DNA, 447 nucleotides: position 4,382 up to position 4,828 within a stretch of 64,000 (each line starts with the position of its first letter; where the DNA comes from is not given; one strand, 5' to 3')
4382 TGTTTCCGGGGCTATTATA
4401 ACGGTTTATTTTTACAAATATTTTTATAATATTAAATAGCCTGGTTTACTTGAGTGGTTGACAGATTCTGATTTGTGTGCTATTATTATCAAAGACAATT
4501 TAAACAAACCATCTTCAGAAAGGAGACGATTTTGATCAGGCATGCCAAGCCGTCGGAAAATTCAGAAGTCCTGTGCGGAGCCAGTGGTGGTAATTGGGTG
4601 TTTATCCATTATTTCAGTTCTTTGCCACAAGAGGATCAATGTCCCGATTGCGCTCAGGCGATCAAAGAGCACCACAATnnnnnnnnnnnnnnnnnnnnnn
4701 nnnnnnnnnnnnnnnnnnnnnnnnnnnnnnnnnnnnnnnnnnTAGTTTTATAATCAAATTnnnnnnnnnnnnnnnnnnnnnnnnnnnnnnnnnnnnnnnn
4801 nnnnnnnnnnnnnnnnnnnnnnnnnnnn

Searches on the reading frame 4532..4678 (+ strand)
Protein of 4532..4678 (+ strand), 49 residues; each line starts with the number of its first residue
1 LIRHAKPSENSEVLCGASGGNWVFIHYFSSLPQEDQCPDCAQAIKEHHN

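Call 7: search_protein_families(library=pfam, proteins=[window:4532-4678:+], max_evalue=1)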
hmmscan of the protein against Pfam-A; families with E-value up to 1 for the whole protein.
window:4532-4678:+ (49 aa): 0 families

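Call 8: search_protein_families(library=ncbifam, proteins=[window:4532-4678:+], max_evalue=10)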
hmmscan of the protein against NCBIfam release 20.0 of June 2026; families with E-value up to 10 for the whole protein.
window:4532-4678:+ (49 aa): 0 families

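Call 19: search_protein_representatives(protein=window:4532-4678:+)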
Query: 49 residues. Proteins with E-value up to 0.001 (for the whole library): 5; up to 1e-10: 1; up to 1e-30: 0. The best 5 are listed.
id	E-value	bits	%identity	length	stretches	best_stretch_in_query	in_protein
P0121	4.3e-25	101.3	38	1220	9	5-39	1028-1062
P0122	2.3e-08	49.3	49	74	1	1-47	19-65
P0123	1.1e-04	37.8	40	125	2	13-46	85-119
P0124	3.7e-04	36.2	40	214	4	9-29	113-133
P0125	4.0e-04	36.1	30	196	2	5-36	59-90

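Call 23: search_protein_families(library=pfam, proteins=[P0122, P0123, window:4532-4678:+, P0125, P0124], max_evalue=10)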
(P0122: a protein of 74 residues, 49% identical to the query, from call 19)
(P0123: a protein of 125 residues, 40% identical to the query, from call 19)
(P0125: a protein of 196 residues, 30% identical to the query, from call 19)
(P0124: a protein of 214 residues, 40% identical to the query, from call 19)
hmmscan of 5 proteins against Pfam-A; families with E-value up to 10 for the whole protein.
P0122 (74 aa): 1 family
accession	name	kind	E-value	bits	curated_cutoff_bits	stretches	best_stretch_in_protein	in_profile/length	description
PF19108.5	DUF5795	-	0.023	15.2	27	1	20-61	26-70/74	Family of unknown function (DUF5795)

P0123 (125 aa): 11 families
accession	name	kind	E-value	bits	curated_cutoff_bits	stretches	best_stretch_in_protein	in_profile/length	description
PF00301.25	Rubredoxin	-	9.5e-07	29.2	23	2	24-51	14-41/47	Rubredoxin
PF21202.3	SLX1_C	-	0.0059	17.4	27.2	2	33-53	38-58/65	Structure-specific endonuclease subunit SLX1, C-terminal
PF09723.15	Zn_ribbon_8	-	0.049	14.1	34.4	1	95-115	14-34/41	Zinc ribbon domain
PF18551.6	TackOD1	-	0.093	12.7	32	1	87-122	110-139/188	Thaumarchaeal output domain 1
PF24458.1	DUF7573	-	0.12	12.8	30.2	0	104-120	8-24/39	Domain of unknown function (DUF7573)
PF24460.1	DUF7575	-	0.12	12.2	28.5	1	106-117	2-13/28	Domain of unknown function (DUF7575)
PF07191.17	Zn_ribbon_6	-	0.13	12.8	25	0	107-118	29-40/67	Double zinc ribbon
PF13248.11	Zn_ribbon_3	-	0.16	11.9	27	1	44-56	2-14/26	zinc-ribbon domain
PF25207.1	DUF7837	-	0.41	11.1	27.8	0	109-116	7-14/47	Domain of unknown function (DUF7837)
PF10571.15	UPF0547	-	1.7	9.3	29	1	108-117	1-10/26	Uncharacterised protein family UPF0547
PF23903.1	Phage_zn_bind_2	-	8.7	6.8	27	0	107-113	31-37/44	Phage zinc binding domain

seq(49 aa): 0 families

P0125 (196 aa): 1 family
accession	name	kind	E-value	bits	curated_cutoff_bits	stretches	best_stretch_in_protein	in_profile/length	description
PF07219.19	HemY_N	-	1.1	9.9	31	0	135-153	43-61/107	HemY protein N-terminus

P0124 (214 aa): 4 families
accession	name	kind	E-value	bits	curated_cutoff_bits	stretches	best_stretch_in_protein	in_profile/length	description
PF14605.12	Nup35_RRM_2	-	0.0082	16.5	27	0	88-96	36-44/53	Nup53/35/40-type RNA recognition motif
PF00892.27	EamA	-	0.074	13.8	28.2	0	118-145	10-37/135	EamA-like transporter family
PF22458.1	RsmF-B_ferredox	-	0.12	13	27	0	118-140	9-31/74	Methyltr_RsmF/B-like, ferredoxin-like domain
PF16942.10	CclA_1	-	0.37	11.5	25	0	155-170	10-25/103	Putative cyclic bacteriocin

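Call 25: find_homologous_proteins(query=A1, max_evalue=1)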
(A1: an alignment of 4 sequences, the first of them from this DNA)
Query A1 (4 sequences) (49 aa, profile of the alignment): 2 proteins with E <= 1 among 31 candidates.
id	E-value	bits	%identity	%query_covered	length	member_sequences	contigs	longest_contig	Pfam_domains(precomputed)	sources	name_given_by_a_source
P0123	8.9e-52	190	40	69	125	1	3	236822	PF00301.26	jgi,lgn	jgi:rubredoxin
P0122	2.6e-29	118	49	96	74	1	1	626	-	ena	-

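Call 26: find_encoding_contigs(protein=P0122, flank=5000, max_places=5)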
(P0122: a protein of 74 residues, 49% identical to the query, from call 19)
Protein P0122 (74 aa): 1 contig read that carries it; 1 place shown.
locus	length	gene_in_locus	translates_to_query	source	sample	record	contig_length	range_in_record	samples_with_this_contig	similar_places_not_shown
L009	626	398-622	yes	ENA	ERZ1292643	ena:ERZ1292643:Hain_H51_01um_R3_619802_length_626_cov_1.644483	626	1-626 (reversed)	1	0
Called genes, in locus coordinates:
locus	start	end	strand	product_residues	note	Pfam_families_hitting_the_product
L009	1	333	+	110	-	?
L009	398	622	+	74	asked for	-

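Call 27: find_encoding_contigs(protein=P0123, flank=4000, max_places=3)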
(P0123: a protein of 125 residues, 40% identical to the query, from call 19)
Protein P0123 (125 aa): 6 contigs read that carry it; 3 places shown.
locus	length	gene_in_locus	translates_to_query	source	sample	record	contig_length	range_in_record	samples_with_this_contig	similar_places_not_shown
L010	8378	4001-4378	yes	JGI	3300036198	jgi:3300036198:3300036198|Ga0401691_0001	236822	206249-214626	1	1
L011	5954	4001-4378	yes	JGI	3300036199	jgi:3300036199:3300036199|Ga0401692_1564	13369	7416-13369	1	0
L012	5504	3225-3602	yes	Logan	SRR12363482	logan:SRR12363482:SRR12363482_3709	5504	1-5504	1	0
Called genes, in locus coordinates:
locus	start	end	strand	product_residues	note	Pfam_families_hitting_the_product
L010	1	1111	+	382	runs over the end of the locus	PF01368:DHH (weak)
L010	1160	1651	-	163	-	-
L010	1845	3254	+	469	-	PF01743:PolyA_pol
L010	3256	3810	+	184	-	PF13671:AAA_33 (faint)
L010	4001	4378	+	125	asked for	PF00301:Rubredoxin (faint)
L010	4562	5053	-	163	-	PF04073:tRNA_edit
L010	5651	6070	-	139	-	-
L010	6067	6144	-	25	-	-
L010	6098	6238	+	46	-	-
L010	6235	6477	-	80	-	PF01541:GIY-YIG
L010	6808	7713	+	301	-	PF01479:S4, PF00849:PseudoU_synth_2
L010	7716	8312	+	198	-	PF02224:Cytidylate_kin (faint), PF13189:Cytidylate_kin2, PF13238:AAA_18, PF13207:AAA_17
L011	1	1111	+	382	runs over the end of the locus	PF01368:DHH (weak)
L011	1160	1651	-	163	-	-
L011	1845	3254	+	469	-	PF01743:PolyA_pol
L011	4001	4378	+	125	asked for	PF00301:Rubredoxin (faint)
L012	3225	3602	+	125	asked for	PF00301:Rubredoxin (faint)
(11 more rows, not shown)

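Call 32: find_related_loci(query=A2, collection=metagenome_contigs, flank=3000)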
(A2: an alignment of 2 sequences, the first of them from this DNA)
Query A2 (49 aa) in metagenome_contigs; peptide patterns used: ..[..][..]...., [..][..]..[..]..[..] (x = any residue, [..] = any of these).
278 stretches matched a pattern, but none encodes a relative of the query by tblastn (E <= 1e-3).

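Call 40: search_solved_structures(query=A1, max_evalue=10, show_alignments=3)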
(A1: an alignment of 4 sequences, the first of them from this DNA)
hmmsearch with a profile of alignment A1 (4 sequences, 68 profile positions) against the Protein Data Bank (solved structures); distinct sequences matched with E-value up to 10: 15.
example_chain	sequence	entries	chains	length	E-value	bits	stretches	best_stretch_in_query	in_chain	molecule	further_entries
8qqn_PA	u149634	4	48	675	0.0096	18.8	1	12-62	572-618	Portal protein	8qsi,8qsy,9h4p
8ito_A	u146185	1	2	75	0.07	16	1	41-55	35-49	Rubredoxin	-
2kw0_A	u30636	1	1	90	0.11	15.4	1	39-56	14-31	CcmH protein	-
2hl7_A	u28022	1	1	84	0.16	14.9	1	41-56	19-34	Cytochrome C-type biogenesis protein CcmH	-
6k2k_A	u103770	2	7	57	0.24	14.3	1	40-60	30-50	Mitochondrial ubiquitin ligase activator of NFKB 1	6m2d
9w1v_A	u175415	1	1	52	0.26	14.2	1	41-54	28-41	RUBREDOXIN 3796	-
6m2c_E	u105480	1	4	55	0.29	14.1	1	40-60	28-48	Mitochondrial ubiquitin ligase activator of NFKB 1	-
2xeu_A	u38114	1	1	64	0.31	14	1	25-61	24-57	RING FINGER PROTEIN 4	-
3ng2_A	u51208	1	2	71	0.34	13.8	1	25-61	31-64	RING finger protein 4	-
4ap4_A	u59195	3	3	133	0.75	12.7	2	25-61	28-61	E3 UBIQUITIN LIGASE RNF4 | E3 UBIQUITIN-PROTEIN LIGASE RNF4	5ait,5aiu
1mey_C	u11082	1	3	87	1.4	11.8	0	50-67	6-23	CONSENSUS ZINC FINGER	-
5z2v_A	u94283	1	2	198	2.4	11.1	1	43-56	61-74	Recombination protein RecR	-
4ppe_A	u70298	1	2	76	2.6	11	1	25-61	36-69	E3 ubiquitin-protein ligase RNF4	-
2ea6_A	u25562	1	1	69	4.3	10.3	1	24-60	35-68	RING finger protein 4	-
2ysl_A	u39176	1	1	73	5.8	9.9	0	43-60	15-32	Tripartite motif-containing protein 31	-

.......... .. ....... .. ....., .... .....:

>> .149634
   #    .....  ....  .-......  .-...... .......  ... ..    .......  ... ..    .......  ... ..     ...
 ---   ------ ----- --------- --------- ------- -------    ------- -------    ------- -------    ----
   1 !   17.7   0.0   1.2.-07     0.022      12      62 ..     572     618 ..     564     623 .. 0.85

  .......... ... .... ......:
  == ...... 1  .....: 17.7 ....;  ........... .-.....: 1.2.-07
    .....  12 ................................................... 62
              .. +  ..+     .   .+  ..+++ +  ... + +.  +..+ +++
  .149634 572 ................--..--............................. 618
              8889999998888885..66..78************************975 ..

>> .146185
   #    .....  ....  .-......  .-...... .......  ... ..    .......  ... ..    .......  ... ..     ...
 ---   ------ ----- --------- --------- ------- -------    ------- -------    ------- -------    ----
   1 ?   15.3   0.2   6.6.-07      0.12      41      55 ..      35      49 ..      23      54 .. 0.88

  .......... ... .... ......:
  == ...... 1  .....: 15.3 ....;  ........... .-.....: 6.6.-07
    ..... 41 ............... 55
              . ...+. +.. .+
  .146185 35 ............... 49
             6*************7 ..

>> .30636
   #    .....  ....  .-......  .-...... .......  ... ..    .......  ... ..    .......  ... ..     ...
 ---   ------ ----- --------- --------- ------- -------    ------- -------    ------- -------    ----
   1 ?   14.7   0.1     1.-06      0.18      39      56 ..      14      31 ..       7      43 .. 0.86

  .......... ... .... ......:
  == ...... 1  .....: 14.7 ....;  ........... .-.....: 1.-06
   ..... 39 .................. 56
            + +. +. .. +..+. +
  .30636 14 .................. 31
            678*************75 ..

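Call 46: predict_structure(alignment_id=A3)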
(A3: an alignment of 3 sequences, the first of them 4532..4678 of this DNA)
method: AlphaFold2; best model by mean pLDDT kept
length: 49 residues; sequences in the alignment: 3
mean_pLDDT: 53.4   pTM: 0.33
mean pLDDT of the five models: 53.4, 52.7, 47.9, 45.8, 45.1
residues with pLDDT >= 90: 0; 70-90: 0; 50-70: 28; < 50: 21
segments of 3 or more residues with pLDDT < 50: 1-7, 10-12, 15-19, 21-25
pLDDT, mean of each block of 10 residues (from residue 1): 46 46 51 64 60
secondary structure, 60 per line:
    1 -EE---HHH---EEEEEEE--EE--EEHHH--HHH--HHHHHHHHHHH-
elements in order: E13-19 H38-48

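Call 48: search_protein_families(library=phrogs, proteins=[window:4532-4678:+, P0122], max_evalue=1)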
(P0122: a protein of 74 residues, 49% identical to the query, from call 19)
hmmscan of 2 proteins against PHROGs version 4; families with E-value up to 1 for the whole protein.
window:4532-4678:+ (49 aa): 1 family
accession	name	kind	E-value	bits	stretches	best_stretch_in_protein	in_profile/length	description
phrog_8517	-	unknown function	0.051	15.1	1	33-47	24-38/64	-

P0122 (74 aa): 1 family
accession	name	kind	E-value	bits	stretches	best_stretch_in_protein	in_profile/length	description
phrog_34476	-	unknown function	0.32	12.1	1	45-72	11-41/45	-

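Call 49: search_protein_families(library=padloc, proteins=[window:4532-4678:+, P0122], max_evalue=1)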
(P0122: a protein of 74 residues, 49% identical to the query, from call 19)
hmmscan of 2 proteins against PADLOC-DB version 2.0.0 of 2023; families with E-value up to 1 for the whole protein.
window:4532-4678:+ (49 aa): 0 families

P0122 (74 aa): 0 families

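Call 58: find_related_loci(query=A2, collection=viral_contigs, flank=3000)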
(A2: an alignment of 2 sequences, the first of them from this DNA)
Query A2 (49 aa) in viral_contigs; peptide patterns used: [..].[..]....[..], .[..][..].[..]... (x = any residue, [..] = any of these).
15 stretches matched a pattern, but none encodes a relative of the query by tblastn (E <= 1e-3).

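Call 59: search_dna_similar(query=window:4532-4678:+, collection=phages, mode=protein, max_evalue=1)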
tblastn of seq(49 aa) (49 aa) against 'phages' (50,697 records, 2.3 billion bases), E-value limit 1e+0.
No match.

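Call 60: search_dna_similar(query=window:4532-4678:+, collection=plasmids, mode=protein, max_evalue=1)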
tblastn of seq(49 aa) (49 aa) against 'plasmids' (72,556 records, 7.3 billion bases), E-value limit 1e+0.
No match.

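Call 63: list_cluster_members(proteins=[window:4532-4678:+, window:4475-4678:+, window:4542-4742:+, window:6296-6496:+, window:6269-6496:+])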
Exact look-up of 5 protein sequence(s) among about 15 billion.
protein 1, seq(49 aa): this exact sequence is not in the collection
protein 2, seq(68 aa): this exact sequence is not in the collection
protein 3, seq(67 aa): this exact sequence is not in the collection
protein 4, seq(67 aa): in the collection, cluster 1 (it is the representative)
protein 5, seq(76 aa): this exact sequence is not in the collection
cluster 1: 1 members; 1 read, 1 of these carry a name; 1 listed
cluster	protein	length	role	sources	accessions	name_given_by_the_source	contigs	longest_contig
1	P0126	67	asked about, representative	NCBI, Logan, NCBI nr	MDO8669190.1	MAG: hypothetical protein Q7K65_02765 [Candidatus Buchananbacteria bacterium] | hypothetical protein [Candidatus Buchananbacteria bacterium]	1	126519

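Call 69: search_protein_families(library=pfam, proteins=[P0121], max_evalue=0.01)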
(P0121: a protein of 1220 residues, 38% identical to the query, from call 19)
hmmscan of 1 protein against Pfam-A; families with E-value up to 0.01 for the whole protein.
P0121 (1220 aa): 6 families
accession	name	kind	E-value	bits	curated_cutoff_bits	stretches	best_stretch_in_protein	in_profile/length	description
PF18710.7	ComR_TPR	-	2.1e-17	64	26.5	0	735-764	27-56/222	ComR tetratricopeptide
PF06297.19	PET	-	5.4e-09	36.4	25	0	892-911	29-48/102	PET Domain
PF03448.22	MgtE_N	-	1.5e-08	35.5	25.9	0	519-612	9-94/102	MgtE intracellular N domain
PF18640.6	LepB_N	-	1.5e-05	25.2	25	1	129-294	7-177/183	LepB N-terminal domain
PF14377.11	UBM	-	5.6e-05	22.9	23.3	0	1040-1057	3-20/35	Ubiquitin binding region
PF17830.6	STI1-HOP_DP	-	0.00023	21.5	29.1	0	875-894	18-37/55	STI1/HOP, DP domain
